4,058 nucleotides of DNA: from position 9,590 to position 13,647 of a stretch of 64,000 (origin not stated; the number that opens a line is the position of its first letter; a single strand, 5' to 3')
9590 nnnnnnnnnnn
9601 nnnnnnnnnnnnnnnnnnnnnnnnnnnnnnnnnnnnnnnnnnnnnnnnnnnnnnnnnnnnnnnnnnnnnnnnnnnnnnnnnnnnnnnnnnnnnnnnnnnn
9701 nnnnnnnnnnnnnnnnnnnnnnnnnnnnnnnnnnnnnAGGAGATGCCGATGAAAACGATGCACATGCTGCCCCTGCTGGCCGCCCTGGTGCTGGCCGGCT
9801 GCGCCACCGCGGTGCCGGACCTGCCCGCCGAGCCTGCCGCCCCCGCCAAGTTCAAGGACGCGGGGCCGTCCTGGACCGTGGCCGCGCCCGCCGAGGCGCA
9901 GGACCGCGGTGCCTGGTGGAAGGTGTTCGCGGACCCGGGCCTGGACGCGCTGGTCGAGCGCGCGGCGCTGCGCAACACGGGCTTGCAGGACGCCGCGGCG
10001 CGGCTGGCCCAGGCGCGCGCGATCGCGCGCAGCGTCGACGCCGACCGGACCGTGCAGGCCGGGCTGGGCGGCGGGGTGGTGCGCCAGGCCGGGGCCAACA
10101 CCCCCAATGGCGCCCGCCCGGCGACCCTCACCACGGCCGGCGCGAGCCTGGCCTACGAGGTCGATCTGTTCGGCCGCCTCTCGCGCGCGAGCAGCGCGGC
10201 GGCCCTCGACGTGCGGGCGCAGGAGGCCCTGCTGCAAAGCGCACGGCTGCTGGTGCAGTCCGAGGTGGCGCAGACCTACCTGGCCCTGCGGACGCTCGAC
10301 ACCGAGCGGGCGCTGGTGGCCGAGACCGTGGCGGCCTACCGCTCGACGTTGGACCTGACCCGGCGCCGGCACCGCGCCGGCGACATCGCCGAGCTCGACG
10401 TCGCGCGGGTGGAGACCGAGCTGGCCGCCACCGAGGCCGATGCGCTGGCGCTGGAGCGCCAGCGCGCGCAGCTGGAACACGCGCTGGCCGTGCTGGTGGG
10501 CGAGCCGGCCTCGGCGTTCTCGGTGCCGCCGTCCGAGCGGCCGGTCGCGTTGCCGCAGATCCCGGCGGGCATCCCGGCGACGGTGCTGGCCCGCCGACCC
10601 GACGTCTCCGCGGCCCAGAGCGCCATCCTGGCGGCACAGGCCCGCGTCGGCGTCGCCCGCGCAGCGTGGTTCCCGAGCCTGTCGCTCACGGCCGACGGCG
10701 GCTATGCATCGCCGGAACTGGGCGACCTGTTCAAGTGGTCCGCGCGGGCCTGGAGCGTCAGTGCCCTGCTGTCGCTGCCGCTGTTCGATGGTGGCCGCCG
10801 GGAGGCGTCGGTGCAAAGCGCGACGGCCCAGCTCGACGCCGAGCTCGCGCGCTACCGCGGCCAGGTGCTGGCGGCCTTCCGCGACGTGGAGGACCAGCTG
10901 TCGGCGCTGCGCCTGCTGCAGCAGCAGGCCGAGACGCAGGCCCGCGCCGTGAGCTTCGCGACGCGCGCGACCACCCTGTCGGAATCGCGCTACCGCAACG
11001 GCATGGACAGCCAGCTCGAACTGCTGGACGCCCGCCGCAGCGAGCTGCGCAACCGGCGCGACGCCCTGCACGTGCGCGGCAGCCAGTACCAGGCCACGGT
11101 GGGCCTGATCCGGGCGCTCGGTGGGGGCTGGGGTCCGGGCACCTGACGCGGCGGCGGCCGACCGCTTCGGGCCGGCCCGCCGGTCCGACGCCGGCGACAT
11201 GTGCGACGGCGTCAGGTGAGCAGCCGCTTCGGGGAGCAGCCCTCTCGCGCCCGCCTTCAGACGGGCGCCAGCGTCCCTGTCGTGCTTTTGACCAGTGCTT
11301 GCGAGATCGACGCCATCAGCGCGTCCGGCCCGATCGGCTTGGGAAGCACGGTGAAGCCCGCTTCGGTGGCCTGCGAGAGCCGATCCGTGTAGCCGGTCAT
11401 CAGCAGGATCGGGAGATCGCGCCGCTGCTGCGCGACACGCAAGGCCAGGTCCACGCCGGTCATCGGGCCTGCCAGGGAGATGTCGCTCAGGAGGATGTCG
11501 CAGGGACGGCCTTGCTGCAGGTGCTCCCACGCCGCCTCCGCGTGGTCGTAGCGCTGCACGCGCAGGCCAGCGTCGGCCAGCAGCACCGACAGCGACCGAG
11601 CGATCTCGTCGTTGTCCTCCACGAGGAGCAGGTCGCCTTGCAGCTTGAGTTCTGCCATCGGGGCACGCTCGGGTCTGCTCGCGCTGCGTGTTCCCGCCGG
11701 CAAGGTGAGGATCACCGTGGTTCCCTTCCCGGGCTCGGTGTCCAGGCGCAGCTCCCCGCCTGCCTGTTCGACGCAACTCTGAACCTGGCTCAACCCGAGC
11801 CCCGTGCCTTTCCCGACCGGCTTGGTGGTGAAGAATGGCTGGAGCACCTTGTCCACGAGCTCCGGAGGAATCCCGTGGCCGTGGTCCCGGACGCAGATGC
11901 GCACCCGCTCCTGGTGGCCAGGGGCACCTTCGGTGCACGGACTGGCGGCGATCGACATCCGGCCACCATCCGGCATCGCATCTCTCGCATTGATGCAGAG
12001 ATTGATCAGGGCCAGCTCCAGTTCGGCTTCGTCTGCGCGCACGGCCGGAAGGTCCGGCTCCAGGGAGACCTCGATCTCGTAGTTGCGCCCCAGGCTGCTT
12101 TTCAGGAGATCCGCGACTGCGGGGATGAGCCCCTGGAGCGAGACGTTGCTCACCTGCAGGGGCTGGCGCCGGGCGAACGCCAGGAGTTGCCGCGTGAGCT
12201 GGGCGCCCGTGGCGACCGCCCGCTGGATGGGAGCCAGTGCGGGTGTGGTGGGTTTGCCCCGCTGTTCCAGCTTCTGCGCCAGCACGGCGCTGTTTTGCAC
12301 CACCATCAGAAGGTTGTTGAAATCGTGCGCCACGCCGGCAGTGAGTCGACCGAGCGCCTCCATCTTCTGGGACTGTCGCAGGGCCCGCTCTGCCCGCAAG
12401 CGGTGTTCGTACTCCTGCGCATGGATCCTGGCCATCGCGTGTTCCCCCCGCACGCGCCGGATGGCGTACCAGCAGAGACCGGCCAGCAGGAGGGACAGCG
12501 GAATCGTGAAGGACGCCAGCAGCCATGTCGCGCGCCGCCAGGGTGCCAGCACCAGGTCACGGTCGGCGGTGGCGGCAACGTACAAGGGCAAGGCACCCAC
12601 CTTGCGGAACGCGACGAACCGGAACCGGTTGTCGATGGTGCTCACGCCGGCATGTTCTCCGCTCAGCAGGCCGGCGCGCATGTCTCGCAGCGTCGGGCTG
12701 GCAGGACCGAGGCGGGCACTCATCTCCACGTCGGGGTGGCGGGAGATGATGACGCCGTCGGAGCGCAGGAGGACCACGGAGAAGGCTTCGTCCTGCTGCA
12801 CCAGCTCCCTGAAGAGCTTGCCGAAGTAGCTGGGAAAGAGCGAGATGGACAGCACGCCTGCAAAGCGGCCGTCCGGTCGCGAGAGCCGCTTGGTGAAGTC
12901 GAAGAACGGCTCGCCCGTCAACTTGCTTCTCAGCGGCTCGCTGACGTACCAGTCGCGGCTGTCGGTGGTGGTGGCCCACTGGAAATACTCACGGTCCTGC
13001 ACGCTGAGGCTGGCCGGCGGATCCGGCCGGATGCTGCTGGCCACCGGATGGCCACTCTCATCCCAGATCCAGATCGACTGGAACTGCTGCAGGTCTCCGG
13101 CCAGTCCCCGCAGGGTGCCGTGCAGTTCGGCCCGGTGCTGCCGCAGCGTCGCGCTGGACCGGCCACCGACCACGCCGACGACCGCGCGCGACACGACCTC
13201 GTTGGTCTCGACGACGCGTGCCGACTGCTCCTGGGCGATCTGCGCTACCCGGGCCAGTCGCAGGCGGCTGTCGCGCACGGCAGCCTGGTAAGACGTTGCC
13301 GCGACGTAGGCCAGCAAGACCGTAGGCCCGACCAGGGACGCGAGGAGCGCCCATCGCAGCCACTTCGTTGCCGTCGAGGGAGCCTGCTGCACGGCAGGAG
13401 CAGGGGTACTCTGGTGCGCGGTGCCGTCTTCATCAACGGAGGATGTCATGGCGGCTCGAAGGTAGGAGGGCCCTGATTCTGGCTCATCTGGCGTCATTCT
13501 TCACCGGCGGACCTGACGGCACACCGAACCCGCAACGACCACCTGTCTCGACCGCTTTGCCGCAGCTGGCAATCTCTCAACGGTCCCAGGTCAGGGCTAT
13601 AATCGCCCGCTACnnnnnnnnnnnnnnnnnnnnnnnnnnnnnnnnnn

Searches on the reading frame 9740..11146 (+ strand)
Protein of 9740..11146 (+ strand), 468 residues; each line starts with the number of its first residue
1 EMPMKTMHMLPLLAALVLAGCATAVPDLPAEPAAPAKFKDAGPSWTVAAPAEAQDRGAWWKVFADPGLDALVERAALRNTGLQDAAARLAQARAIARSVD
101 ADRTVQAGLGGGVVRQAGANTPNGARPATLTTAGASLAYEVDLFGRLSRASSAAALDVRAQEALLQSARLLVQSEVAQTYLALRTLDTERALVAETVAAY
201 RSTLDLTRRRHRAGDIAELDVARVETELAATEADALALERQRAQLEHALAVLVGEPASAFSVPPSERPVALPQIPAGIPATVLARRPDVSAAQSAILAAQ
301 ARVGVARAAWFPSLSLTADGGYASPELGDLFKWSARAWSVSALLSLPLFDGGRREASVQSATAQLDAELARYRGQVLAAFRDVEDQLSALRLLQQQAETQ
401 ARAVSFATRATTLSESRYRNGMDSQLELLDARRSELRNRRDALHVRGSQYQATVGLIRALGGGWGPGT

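Call 30: search_protein_families(library=pfam, proteins=[window:9740-11146:+], max_evalue=0.001)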
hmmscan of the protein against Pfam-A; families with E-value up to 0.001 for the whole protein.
window:9740-11146:+ (468 aa): 1 family
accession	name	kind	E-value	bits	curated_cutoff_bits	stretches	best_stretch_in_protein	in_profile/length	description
PF02321.23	OEP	-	3.4e-46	157.9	22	2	280-461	6-187/187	Outer membrane efflux protein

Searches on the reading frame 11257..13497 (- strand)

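Call 30: search_protein_families(library=pfam, proteins=[window:11257-13497:-], max_evalue=0.001)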
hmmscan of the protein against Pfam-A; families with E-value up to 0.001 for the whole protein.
window:11257-13497:- (746 aa): 4 families
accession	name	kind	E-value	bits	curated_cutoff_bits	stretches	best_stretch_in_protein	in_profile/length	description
PF02518.31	HATPase_c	-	3.5e-23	82.6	26.4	1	489-601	2-109/111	Histidine kinase-, DNA gyrase B-, and HSP90-like ATPase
PF00072.30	Response_reg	-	3.2e-15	56.7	30.2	1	624-731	2-110/111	Response regulator receiver domain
PF02743.24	dCache_1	-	3.4e-09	37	45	1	136-309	65-239/240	Cache domain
PF00512.31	HisKA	-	0.00047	20.6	26.9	0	382-445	2-64/66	His Kinase A (phospho-acceptor) domain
